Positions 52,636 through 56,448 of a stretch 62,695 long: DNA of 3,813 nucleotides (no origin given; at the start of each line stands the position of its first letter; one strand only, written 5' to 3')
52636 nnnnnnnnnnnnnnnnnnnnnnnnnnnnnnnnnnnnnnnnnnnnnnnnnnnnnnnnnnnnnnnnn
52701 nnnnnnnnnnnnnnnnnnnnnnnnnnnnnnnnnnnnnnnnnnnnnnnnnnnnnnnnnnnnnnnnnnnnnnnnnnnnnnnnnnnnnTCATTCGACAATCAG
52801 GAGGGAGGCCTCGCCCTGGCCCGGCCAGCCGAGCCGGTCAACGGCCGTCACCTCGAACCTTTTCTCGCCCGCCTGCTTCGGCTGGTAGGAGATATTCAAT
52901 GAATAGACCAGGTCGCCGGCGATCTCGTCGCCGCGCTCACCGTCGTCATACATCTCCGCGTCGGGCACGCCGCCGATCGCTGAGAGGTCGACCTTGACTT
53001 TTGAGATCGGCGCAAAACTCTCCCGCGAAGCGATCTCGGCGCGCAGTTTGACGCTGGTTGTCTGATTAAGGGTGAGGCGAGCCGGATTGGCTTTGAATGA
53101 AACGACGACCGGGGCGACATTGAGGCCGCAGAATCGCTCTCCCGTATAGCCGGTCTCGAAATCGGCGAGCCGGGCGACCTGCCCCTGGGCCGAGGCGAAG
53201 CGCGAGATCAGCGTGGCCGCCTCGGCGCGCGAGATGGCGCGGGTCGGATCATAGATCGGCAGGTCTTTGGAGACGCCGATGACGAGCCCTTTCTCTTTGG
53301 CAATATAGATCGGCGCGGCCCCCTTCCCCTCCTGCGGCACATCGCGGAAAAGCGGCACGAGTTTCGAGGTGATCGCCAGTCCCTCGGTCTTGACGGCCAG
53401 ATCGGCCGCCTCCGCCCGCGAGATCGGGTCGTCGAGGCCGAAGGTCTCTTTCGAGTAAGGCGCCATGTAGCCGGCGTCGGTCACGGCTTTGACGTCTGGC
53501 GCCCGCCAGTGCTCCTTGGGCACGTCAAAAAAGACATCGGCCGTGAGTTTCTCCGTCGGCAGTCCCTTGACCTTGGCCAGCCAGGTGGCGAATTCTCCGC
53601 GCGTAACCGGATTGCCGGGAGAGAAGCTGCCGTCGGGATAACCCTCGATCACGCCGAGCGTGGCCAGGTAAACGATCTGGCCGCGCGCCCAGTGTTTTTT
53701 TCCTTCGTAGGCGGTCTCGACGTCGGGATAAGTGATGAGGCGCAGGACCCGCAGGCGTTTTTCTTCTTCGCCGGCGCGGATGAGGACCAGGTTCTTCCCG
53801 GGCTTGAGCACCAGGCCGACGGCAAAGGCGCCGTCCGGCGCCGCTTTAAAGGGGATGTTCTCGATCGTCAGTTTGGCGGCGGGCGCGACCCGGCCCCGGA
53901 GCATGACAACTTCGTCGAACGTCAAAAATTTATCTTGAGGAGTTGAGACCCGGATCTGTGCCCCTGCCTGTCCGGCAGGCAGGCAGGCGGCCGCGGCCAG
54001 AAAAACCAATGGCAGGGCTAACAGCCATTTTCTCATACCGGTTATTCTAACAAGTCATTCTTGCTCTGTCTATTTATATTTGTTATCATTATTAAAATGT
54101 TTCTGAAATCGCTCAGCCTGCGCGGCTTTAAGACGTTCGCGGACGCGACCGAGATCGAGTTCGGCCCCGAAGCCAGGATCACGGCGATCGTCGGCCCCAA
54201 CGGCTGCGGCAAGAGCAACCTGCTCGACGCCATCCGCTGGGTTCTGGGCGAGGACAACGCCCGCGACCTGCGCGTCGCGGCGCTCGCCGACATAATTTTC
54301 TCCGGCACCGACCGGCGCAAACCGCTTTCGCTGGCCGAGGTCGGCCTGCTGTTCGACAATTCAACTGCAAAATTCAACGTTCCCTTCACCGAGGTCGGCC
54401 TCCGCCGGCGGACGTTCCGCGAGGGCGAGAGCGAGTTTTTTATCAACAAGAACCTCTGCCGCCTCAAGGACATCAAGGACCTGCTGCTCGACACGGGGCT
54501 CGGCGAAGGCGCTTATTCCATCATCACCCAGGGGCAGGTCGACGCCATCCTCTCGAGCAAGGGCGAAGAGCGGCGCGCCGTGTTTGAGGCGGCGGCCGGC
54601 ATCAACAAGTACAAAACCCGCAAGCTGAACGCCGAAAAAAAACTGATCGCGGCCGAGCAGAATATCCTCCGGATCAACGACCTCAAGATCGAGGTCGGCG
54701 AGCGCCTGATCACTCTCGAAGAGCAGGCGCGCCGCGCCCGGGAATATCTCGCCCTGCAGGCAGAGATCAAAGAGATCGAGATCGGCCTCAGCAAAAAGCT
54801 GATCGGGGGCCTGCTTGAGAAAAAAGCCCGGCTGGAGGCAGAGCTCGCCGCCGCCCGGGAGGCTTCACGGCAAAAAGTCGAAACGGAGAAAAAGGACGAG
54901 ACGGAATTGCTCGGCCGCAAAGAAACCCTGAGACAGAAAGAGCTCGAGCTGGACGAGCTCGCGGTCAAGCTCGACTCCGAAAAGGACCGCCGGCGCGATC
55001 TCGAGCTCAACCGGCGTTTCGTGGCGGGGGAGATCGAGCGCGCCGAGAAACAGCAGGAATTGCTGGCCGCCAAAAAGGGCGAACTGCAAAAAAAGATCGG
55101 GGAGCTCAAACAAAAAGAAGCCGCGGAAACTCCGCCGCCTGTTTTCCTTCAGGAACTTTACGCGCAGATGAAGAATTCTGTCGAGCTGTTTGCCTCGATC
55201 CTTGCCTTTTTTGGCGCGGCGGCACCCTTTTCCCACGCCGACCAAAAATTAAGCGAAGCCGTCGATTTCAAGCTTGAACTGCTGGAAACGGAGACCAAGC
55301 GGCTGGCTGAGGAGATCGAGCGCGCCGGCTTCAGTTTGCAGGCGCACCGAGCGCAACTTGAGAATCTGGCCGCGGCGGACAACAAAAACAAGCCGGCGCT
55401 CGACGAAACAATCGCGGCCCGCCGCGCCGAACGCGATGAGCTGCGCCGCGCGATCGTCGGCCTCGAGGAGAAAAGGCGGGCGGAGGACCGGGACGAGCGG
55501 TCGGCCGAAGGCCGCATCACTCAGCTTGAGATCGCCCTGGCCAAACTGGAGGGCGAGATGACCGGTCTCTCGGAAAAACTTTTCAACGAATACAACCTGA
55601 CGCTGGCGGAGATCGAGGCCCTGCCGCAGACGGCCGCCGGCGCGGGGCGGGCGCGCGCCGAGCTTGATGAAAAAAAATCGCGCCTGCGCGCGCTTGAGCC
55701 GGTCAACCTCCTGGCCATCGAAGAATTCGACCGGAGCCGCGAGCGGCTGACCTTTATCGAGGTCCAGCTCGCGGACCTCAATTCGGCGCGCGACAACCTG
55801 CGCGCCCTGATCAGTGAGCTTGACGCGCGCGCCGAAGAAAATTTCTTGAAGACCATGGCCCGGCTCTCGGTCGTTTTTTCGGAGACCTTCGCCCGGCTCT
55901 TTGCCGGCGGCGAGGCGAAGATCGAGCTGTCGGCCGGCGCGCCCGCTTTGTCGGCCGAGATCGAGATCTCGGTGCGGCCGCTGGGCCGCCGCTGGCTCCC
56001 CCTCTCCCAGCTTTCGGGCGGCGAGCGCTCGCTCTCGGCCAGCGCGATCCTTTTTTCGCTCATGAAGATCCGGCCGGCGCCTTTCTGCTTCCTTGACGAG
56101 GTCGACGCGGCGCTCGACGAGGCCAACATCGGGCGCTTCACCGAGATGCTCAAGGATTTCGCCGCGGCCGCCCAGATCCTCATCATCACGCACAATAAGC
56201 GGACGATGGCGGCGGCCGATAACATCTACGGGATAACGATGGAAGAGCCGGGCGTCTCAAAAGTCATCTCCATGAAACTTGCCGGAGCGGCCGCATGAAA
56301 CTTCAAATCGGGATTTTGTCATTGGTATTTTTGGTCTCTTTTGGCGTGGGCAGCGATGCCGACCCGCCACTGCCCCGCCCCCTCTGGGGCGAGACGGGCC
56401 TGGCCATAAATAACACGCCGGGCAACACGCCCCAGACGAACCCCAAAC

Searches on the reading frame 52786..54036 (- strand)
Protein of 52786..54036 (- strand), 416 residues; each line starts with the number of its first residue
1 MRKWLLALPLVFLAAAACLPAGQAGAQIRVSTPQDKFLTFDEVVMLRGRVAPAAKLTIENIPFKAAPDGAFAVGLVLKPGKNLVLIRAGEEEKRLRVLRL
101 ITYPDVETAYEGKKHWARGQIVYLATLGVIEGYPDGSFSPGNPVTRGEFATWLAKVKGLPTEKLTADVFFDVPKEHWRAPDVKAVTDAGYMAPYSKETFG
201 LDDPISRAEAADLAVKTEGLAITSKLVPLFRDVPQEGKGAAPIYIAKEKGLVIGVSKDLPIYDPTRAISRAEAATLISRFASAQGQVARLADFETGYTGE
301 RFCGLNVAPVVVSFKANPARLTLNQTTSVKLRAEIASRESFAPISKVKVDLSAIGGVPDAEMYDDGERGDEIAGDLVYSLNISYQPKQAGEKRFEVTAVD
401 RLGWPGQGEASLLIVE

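Call 41: search_protein_families(library=pfam, proteins=[window:52786-54036:-], max_evalue=0.00001)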
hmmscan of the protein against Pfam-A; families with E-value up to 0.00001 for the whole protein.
window:52786-54036:- (416 aa): 1 family
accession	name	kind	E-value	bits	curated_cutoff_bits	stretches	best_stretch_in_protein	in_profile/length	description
PF00395.25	SLH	-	4.7e-25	87.7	20.8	2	113-150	6-44/44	S-layer homology domain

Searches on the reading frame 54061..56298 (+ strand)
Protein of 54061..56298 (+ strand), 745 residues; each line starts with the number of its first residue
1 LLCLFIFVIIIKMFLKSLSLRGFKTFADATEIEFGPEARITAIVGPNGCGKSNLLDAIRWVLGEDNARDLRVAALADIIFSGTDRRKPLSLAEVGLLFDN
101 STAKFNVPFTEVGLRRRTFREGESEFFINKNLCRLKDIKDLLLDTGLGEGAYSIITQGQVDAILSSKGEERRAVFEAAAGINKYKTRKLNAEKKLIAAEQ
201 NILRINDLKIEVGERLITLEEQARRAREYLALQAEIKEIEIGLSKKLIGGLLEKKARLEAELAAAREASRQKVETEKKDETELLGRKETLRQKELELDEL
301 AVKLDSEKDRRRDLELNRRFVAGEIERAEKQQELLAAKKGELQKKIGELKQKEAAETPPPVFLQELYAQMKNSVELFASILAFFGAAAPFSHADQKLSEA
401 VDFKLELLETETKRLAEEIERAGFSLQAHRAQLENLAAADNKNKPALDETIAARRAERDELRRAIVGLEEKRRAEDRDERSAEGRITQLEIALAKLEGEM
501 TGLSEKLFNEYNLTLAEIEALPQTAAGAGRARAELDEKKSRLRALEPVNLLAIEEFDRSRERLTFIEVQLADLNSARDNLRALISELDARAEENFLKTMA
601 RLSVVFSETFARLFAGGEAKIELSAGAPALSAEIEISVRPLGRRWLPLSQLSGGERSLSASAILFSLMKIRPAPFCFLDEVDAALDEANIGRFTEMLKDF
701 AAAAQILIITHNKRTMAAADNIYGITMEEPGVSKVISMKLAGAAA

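Call 41: search_protein_families(library=pfam, proteins=[window:54061-56298:+], max_evalue=0.00001)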
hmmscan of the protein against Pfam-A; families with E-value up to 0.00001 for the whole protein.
window:54061-56298:+ (745 aa): 5 families
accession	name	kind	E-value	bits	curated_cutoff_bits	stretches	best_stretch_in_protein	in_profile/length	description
PF02463.25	SMC_N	-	1.7e-64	217.7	40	1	14-733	1-219/220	RecF/RecN/SMC N terminal domain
PF13304.12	AAA_21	-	1.4e-16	61.9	27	2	40-75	1-26/304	AAA domain, putative AbiEii toxin, Type IV TA system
PF13175.12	AAA_15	-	4.8e-13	49.9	32.1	1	13-354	1-265/374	AAA ATPase domain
PF13476.12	AAA_23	-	1.7e-09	39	27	1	17-349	1-200/201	AAA domain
PF13555.12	AAA_29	-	4.3e-07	30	27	1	15-63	1-47/61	P-loop containing region of AAA domain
